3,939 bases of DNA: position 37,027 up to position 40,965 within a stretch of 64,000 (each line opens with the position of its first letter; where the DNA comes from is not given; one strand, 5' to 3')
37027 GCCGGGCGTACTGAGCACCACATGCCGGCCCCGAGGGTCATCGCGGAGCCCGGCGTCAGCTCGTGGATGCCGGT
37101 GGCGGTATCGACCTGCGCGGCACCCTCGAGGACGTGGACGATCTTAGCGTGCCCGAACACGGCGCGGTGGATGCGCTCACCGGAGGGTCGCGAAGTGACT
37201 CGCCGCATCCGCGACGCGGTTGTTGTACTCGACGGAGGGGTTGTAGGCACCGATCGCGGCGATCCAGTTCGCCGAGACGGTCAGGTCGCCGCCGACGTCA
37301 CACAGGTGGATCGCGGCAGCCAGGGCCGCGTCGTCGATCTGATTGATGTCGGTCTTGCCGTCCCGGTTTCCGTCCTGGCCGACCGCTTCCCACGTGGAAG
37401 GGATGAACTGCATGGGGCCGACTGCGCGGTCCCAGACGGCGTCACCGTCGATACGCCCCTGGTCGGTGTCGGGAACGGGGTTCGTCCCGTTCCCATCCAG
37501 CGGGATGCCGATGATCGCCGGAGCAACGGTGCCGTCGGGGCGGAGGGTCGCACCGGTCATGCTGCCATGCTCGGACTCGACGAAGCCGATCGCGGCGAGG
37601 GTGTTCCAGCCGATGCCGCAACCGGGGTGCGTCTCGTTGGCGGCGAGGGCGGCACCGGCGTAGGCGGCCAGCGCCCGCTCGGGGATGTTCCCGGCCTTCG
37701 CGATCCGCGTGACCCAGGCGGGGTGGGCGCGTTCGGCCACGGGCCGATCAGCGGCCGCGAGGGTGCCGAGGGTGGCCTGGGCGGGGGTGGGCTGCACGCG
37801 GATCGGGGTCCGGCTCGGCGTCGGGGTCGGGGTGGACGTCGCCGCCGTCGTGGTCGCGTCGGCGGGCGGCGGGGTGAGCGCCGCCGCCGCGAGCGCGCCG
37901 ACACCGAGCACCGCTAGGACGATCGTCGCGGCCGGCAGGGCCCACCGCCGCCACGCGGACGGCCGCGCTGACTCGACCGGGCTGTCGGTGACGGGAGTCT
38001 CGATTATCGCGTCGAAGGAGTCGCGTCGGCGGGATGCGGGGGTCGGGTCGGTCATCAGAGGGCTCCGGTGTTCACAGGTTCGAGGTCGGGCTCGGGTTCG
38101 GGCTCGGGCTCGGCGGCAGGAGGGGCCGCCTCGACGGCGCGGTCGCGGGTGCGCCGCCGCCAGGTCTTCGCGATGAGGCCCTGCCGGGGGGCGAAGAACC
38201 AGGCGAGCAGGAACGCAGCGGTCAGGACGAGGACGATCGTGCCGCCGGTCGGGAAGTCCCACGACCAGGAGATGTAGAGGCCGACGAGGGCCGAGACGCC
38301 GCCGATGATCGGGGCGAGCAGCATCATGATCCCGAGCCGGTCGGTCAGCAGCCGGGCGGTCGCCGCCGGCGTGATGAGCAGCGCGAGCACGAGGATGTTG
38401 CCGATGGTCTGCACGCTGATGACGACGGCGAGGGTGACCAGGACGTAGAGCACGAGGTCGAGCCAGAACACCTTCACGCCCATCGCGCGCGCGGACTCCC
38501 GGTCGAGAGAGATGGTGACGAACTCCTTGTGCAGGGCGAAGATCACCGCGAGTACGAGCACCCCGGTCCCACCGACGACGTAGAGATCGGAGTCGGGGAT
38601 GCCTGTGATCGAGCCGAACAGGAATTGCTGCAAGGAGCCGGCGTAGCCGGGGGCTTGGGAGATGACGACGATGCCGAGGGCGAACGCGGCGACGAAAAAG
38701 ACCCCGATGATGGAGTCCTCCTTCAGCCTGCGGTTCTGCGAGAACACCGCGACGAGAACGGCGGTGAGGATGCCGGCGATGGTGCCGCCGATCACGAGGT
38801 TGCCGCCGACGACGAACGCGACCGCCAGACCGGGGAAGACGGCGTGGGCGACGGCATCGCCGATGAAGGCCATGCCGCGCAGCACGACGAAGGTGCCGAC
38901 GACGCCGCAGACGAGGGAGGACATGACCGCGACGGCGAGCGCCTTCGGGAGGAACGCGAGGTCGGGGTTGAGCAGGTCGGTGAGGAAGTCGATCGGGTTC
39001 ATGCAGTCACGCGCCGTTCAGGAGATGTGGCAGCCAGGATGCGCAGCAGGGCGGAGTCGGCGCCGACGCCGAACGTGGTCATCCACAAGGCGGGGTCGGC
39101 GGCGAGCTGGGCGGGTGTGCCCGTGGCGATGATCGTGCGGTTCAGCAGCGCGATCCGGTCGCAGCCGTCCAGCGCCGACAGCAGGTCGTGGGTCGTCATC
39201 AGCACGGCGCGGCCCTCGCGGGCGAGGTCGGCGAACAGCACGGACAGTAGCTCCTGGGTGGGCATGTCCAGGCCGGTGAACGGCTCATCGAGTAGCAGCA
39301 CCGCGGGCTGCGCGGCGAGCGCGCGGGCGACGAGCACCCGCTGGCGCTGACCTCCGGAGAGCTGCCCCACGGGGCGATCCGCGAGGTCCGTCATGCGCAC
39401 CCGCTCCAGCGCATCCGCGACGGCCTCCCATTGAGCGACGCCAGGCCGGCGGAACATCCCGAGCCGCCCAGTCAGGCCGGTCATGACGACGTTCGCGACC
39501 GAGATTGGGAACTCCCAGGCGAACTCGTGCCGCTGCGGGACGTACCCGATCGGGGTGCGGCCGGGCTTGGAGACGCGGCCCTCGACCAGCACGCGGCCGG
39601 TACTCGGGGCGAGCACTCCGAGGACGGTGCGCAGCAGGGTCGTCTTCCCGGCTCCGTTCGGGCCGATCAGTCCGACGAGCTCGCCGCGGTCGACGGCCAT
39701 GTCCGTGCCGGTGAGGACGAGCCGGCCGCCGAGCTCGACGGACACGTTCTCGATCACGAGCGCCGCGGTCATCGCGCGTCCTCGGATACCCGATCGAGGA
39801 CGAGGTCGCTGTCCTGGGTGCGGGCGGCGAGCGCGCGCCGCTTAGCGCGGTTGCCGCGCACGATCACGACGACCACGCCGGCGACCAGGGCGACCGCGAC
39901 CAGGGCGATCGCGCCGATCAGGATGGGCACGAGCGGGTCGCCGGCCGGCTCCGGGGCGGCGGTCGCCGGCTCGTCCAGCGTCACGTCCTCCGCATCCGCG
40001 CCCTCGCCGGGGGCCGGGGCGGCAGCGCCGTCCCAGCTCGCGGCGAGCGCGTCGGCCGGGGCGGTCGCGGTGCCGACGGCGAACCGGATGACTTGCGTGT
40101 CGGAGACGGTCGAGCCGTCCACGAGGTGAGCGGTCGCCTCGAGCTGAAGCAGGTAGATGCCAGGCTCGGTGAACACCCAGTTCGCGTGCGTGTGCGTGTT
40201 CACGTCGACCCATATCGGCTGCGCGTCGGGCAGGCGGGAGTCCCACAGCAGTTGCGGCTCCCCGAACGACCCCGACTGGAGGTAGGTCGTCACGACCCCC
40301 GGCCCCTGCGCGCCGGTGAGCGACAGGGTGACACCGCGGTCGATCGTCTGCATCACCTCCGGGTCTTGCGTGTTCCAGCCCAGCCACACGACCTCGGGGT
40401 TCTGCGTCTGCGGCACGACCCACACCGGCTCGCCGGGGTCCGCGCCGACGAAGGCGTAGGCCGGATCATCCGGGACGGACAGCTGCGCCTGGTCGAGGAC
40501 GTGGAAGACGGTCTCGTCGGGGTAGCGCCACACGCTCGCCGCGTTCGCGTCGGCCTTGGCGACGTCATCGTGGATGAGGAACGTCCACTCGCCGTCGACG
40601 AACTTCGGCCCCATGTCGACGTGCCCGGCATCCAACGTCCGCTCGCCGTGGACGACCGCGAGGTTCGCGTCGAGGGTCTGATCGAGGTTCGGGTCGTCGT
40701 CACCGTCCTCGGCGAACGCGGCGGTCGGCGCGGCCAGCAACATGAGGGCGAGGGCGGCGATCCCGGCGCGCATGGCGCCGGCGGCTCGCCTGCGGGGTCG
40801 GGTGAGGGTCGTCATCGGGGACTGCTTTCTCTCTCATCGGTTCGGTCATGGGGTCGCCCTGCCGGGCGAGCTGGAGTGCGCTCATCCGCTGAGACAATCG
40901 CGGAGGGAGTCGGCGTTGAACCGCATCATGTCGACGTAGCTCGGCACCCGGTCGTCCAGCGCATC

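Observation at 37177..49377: Anchored-repeat metal ABC system: one His-bearing extracellular module deployed in four architectures within a single operon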

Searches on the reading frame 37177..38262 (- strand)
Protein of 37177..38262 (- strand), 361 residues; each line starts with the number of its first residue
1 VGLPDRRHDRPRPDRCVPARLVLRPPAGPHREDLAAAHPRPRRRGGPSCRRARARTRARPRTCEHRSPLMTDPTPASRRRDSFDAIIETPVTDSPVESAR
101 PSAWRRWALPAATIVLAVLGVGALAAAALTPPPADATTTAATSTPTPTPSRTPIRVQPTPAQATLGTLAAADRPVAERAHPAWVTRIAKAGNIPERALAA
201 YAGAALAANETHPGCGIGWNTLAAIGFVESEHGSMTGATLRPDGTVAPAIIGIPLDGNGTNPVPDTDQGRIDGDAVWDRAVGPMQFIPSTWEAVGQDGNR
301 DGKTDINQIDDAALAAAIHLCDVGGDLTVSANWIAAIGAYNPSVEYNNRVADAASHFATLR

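Call 4: search_protein_families(library=ncbifam, proteins=[window:37177-38262:-], max_evalue=0.01)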
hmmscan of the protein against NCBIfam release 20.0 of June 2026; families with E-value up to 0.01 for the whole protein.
window:37177-38262:- (361 aa): 1 family
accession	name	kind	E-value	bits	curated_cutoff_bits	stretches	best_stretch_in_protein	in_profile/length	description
TIGR02283.1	MltB_2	subfamily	9.2e-07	28.4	248.45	1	276-334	152-209/300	lytic murein transglycosylase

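Call 5: search_protein_families(library=pfam, proteins=[window:37177-38262:-], max_evalue=0.01)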
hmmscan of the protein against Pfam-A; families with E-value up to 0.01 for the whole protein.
window:37177-38262:- (361 aa): 2 families
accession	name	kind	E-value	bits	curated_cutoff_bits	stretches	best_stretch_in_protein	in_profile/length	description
PF13406.11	SLT_2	-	1.3e-06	28.3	24.3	1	277-320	152-196/292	Transglycosylase SLT domain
PF01464.25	SLT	-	0.0027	17.7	21.3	1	280-342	37-96/117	Transglycosylase SLT domain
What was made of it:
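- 37177..38055 (-): Gene H: 292-aa membrane-anchored MltB/SLT_2-type lytic transglycosylase (ESEHG motif). Its start overlaps the permease stop by 1 nt. PF13406 at 28.3 bits, gathering score 24.3 (call 5).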

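Call 50: search_protein_families(library=ncbifam, proteins=[window:37177-38055:-], max_evalue=1)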
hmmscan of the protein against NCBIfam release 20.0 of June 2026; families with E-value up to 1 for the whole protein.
window:37177-38055:- (292 aa): 3 families
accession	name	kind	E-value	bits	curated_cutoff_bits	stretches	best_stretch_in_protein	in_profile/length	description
TIGR02283.1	MltB_2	subfamily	5.4e-07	29.1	248.45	1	207-265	152-209/300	lytic murein transglycosylase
TIGR02282.1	MltB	equivalog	0.0065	15.6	281.4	1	211-251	151-192/290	lytic murein transglycosylase B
NF052259.1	SCO2584_fam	equivalog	0.061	13.9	80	1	27-89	122-188/204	SCO2584 family spore wall biosynthesis protein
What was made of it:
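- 37177..38055 (-): TIGR02283 partial hit (call 50).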

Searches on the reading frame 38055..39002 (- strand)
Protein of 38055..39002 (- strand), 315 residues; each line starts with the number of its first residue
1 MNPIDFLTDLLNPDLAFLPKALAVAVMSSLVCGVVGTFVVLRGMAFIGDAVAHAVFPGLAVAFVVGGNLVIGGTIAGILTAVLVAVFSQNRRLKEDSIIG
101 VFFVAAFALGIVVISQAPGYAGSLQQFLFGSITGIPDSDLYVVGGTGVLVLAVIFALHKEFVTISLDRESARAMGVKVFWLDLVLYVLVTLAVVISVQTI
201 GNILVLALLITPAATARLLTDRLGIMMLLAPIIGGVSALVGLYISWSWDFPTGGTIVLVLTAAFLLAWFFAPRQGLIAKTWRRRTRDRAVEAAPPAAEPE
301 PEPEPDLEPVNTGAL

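Call 4: search_protein_families(library=ncbifam, proteins=[window:38055-39002:-], max_evalue=0.01)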
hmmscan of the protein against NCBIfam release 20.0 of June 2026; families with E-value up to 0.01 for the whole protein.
window:38055-39002:- (315 aa): 6 families
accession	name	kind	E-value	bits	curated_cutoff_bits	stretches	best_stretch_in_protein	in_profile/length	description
TIGR03770.1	anch_rpt_perm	equivalog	6e-142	472.1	296.8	1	2-271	1-270/270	anchored repeat-type ABC transporter permease subunit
NF040871.1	AztB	equivalog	1.3e-66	224.9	280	1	14-259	8-253/254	zinc ABC transporter permease AztB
NF040927.1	ABC_perm_SloB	subfamily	1.2e-61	208.9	460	1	14-276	8-269/271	metal ABC transporter permease subunit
NF007089.0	PRK09543.1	equivalog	5.7e-27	94.9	284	1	18-267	6-254/261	zinc ABC transporter permease subunit ZnuB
NF008407.0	PRK11228.1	equivalog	8.6e-06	24.9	396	1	48-266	106-324/330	iron-dicitrate ABC transporter permease FecC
NF007866.0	PRK10577.1-2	equivalog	1.2e-05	23.9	554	1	68-267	454-658/666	Fe(3+)-hydroxamate ABC transporter permease FhuB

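Call 5: search_protein_families(library=pfam, proteins=[window:38055-39002:-], max_evalue=0.01)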
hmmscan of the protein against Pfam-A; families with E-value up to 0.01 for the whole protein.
window:38055-39002:- (315 aa): 2 families
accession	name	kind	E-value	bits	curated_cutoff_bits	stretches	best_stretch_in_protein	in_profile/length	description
PF00950.22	ABC-3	-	8e-71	239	20.1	1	16-270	3-257/258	ABC 3 transport family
PF01032.23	FecCD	-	2e-10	40.6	26.5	1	65-266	98-306/311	FecCD transport family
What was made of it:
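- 38055..39002 (-): Gene G: ABC-3 permease (TIGR03770). Calls 4, 5.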

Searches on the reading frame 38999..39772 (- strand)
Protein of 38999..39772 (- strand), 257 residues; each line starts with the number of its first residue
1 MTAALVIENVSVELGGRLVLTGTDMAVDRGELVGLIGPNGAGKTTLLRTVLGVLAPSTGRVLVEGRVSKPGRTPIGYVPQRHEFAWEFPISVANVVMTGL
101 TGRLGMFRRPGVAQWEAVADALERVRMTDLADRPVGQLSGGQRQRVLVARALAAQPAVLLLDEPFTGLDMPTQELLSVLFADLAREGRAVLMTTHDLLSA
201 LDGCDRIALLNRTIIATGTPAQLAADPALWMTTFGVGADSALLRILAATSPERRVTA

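Call 4: search_protein_families(library=ncbifam, proteins=[window:38999-39772:-], max_evalue=0.01)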
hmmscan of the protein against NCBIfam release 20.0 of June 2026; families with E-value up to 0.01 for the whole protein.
window:38999-39772:- (257 aa): 189 families (the best 25 are shown)
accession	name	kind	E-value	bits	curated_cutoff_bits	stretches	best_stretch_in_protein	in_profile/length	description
TIGR03771.1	anch_rpt_ABC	equivalog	1.2e-104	348.9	268.8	1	26-247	2-222/223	anchored repeat-type ABC transporter ATP-binding subunit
NF053840.1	MnTportMntADein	equivalog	1e-69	234.7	400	1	5-225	2-221/240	manganese ABC transporter ATP-binding protein MntA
NF040873.1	AztA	equivalog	1.1e-53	181.6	220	1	15-201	3-183/191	zinc ABC transporter ATP-binding protein AztA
NF007082.0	PRK09536.1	equivalog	8.5e-52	176.6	537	1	5-229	4-232/402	corrinoid ABC transporter ATPase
NF011630.0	PRK15056.1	equivalog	8.1e-49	166.3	393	1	2-219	4-224/274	manganese/iron ABC transporter ATP-binding protein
TIGR03873.1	F420-0_ABC_ATP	hypoth_equivalog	7.8e-45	153.1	372.4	1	5-239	2-239/256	putative F420-0 ABC transporter ATP-binding protein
NF007090.0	PRK09544.1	equivalog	6.3e-43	147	306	1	1-236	1-219/251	zinc ABC transporter ATP-binding protein ZnuC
NF010068.0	PRK13548.1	equivalog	2.1e-41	141.8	261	1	3-226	4-233/261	heme ABC transporter ATP-binding protein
TIGR01188.1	drrA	subfamily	3.3e-41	141.5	312.45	1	20-224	9-212/302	daunorubicin resistance ABC transporter, ATP-binding protein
TIGR00968.1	3a0106s01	subfamily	1.4e-39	136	342.75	1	6-233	2-228/237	sulfate ABC transporter ATP-binding protein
NF008409.0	PRK11231.1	equivalog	2.3e-38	132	375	1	5-237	3-238/255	Fe(3+) dicitrate ABC transporter ATP-binding protein FecE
TIGR03265.1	PhnT2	equivalog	6.7e-38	130.8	457.7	1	3-229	3-228/353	putative 2-aminoethylphosphonate ABC transporter ATP-binding protein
TIGR03258.1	PhnT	equivalog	2.3e-36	125.6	499.15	1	2-231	6-235/359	2-aminoethylphosphonate ABC transport system ATP-binding subunit PhnT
NF010060.0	PRK13537.1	equivalog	2e-35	122.2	521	1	2-225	13-235/314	nodulation factor ABC transporter ATP-binding protein NodI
TIGR04406.1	LPS_export_lptB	equivalog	1e-34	119.9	240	1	5-228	2-227/239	LPS export ABC transporter ATP-binding protein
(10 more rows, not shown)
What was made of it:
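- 38999..39772 (-): Gene F: ABC ATPase (TIGR03771). Call 4.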

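Call 5: search_protein_families(library=pfam, proteins=[window:38999-39772:-], max_evalue=0.01)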
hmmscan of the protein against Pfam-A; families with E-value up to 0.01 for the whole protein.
window:38999-39772:- (257 aa): 6 families
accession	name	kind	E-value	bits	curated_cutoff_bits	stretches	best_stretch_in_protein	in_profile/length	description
PF00005.33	ABC_tran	-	1.7e-30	106.9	25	1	21-165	2-136/137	ABC transporter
PF13304.12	AAA_21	-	1.4e-14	55.4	27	2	128-198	228-301/304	AAA domain, putative AbiEii toxin, Type IV TA system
PF13191.12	AAA_16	-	7.5e-05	23.7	32.6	1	29-185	23-161/167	AAA ATPase domain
PF13555.12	AAA_29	-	0.00034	20.7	27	1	22-58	14-50/61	P-loop containing region of AAA domain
PF02463.25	SMC_N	-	0.006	16.5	40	0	33-62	27-56/220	RecF/RecN/SMC N terminal domain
PF25199.1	nSTAND_NTPase5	-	0.0086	16.3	34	0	28-62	39-74/145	Novel STAND NTPase 5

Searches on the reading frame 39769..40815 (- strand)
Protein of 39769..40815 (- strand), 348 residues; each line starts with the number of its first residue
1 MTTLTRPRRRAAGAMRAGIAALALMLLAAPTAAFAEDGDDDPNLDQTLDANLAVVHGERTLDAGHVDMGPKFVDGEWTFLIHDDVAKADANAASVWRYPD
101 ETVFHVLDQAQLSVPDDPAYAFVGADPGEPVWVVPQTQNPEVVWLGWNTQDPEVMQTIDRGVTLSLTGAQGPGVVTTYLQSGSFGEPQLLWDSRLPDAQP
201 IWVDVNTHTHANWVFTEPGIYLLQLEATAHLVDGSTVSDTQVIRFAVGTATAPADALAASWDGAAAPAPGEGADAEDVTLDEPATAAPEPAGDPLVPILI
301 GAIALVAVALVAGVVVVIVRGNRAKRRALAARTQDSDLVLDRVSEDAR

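Call 4: search_protein_families(library=ncbifam, proteins=[window:39769-40815:-], max_evalue=0.01)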
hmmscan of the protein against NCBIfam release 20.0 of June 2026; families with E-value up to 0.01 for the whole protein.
window:39769-40815:- (348 aa): 4 families
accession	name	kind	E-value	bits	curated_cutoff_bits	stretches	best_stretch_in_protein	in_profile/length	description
NF038134.1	choice_anch_M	domain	1.1e-59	201.6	55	1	61-247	2-184/184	choice-of-anchor M domain-containing protein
TIGR03773.1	anch_rpt_wall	hypoth_equivalog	4.4e-51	174.4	190.3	1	56-317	254-509/516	TIGR03773 family transporter-associated surface protein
TIGR03772.1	anch_rpt_subst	equivalog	6.1e-21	74.6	350.45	2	142-254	103-225/486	anchored repeat ABC transporter, substrate-binding protein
TIGR03769.1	P_ac_wall_RPT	domain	1.6e-16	60.6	30.9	1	207-247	1-41/41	TIGR03769 domain-containing protein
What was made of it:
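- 39769..40815 (-): Gene E: 348-aa ZnuE-like protein with a signal peptide, one module (residues 51-260 = nt 40036-40665) and a C-terminal TM helix with a basic tail. NF038134 at 202 bits (call 4).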

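Call 5: search_protein_families(library=pfam, proteins=[window:39769-40815:-], max_evalue=0.01)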
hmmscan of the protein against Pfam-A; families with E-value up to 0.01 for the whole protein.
window:39769-40815:- (348 aa): 0 families

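Call 15: find_homologous_proteins(query=window:39769-40815:-, max_evalue=0.00001)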
Query window:39769-40815:- (348 aa): 1824 proteins with E <= 0.00001 among 8000 candidates; the best 120 are listed.
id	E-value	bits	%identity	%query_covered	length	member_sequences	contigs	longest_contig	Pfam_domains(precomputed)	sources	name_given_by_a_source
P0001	1.0e-211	721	95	100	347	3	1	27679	-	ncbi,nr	ncbi:choice-of-anchor M domain-containing protein [Microbacterium azadirachtae]|nr:choice-of-anchor 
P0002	1.3e-211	720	95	100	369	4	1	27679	-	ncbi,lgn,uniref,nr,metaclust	ncbi:hypothetical protein RL72_00321 [Microbacterium azadirachtae]|uniref:Surface-anchored protein n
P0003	3.8e-200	682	89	100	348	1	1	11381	-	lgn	-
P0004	1.2e-193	661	88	100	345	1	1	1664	-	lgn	-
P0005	8.4e-192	655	87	91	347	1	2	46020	-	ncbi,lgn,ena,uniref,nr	ncbi:choice-of-anchor M domain-containing protein [uncultured Microbacterium sp.]|uniref:choice-of-a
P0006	1.8e-190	651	86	89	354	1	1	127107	-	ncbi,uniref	ncbi:choice-of-anchor M domain-containing protein [Microbacterium sp. B2969]|uniref:Choice-of-anchor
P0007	1.2e-184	632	82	100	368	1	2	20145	-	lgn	-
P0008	2.2e-180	617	85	90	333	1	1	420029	-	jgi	jgi:surface-anchored protein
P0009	1.5e-173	595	80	95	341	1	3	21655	-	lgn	-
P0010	1.7e-172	592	84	86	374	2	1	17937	-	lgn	-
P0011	1.3e-160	553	77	93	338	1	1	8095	-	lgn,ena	-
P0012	6.9e-160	550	77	100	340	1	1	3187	-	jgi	jgi:putative ABC transporter-associated repeat protein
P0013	7.8e-155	533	73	95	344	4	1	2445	-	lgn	-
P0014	1.4e-154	533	72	91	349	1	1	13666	-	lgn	-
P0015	3.9e-154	531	75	90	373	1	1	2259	-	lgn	-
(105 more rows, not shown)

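Call 28: predict_structure(alignment_id=A1)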
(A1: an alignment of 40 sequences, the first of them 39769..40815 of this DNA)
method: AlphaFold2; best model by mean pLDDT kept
length: 348 residues; sequences in the alignment: 40
mean_pLDDT: 81.1   pTM: 0.66
mean pLDDT of the five models: 81.1, 80.2, 79.2, 78.8, 78.5
residues with pLDDT >= 90: 188; 70-90: 67; 50-70: 49; < 50: 44
segments of 3 or more residues with pLDDT < 50: 1-10, 30-39, 268-286
pLDDT, mean of each block of 10 residues (from residue 1): 42 61 66 45 62 93 92 95 70 87 97 95 96 86 86 91 95 95 81 94 83 97 97 96 98 98 62 44 44 80 94 94 90 73 54
secondary structure, 60 per line:
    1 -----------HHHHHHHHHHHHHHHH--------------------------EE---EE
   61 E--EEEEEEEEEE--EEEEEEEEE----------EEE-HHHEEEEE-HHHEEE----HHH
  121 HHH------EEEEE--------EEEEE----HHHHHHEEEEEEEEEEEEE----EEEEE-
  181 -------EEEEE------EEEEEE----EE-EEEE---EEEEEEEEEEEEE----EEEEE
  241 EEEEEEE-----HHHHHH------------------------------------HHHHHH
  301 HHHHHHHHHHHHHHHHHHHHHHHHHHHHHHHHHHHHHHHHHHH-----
elements in order: H12-27 E59-61 E64-73 E76-84 E95-97 E102-106 E111-113 H118-123 E130-134 E143-147 H152-157 E158-170 E175-179 E188-192 E199-204 E212-215 E219-231 E236-247 H253-258 H295-343
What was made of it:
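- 39769..40815 (-): AF2 model with pLDDT 81: beta-sandwich 59-247, helix 295-343 (call 28).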

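Call 32: fold_search(model_id=the predicted structure, library=pdb)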
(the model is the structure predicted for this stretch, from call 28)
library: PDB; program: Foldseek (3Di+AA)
matches with E <= 10: 1426; with E <= 0.001: 0
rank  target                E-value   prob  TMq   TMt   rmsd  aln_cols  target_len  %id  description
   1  12dl_AA               4.5e-03  0.89  0.23  0.14  13.2       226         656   11  Native structure of the cytoplasmic lattice (CPL) asymmetric unit from mouse MII eggs (released 2026-04-08)
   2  5imm_A                6.4e-03  0.57  0.11  0.26  14.2       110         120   14  Nanobody targeting mouse Vsig4 in Spacegroup P212121 (released 2017-01-11)
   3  5imk_A                6.8e-03  0.47  0.10  0.25  14.4       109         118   16  Nanobody targeting human Vsig4 in Spacegroup C2 (released 2017-01-11)
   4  4ei0_A                1.0e-02  0.60  0.13  0.14   7.8       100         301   12  Crystal structure of a DUF4466 family protein (PARMER_03218) from Parabacteroides merdae ATCC 43184 at 2.00 A resoluti (released 2012-05-30)
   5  4ei0_B                1.1e-02  0.66  0.12  0.14   9.1       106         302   16  Crystal structure of a DUF4466 family protein (PARMER_03218) from Parabacteroides merdae ATCC 43184 at 2.00 A resoluti (released 2012-05-30)
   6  9fmn_A                1.1e-02  0.51  0.20  0.12  16.3       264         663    7  Structure of Human PADI6 (released 2024-10-02)
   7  5hp5_A                1.3e-02  0.97  0.18  0.10   4.7       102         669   11  Srtucture of human peptidylarginine deiminase type I (PAD1) (released 2016-07-27)
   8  9lpk_B                1.3e-02  0.97  0.19  0.10   4.4       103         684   10  Structure of human PADI6-UHRF1-UBE2D3 complex (released 2026-01-28)
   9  5f0m_B                1.3e-02  0.14  0.11  0.13  19.2       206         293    7  Structure of retromer VPS26-VPS35 subunits bound to SNX3 and DMT1 (SeMet labeled) (released 2016-12-07)
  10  8te6                  1.3e-02  0.44  0.11  0.26  14.2       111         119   15  Crystal structure of a multiple lysine-to-arginine substitution mutant of the human CRIg C3b-binding domain (released 2023-07-12)
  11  8yjb_G                1.4e-02  0.57  0.17  0.08  14.9       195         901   10  Cryo-EM structure of the human DSS1-INTAC complex (released 2025-03-05)
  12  4p2a_A                1.4e-02  0.12  0.11  0.12  20.2       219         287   10  Structure of mouse VPS26A bound to rat SNX27 PDZ domain (released 2014-09-03)
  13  9ezw_E                1.6e-02  0.41  0.11  0.27  14.1       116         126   16  Structure of the single-domain antibody VHH_h3 in complex with human Vsig4 (released 2025-10-29)
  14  2pnd                  1.7e-02  0.41  0.11  0.27  14.3       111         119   14  Structure or murine CRIg (released 2007-05-01)
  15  7js4                  1.7e-02  0.08  0.10  0.05  21.2       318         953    9  The structure of the M60 catalytic domain with the CBM51-1 and CBM51-2 domains from Clostridium perfringens ZmpB (released 2021-02-03)
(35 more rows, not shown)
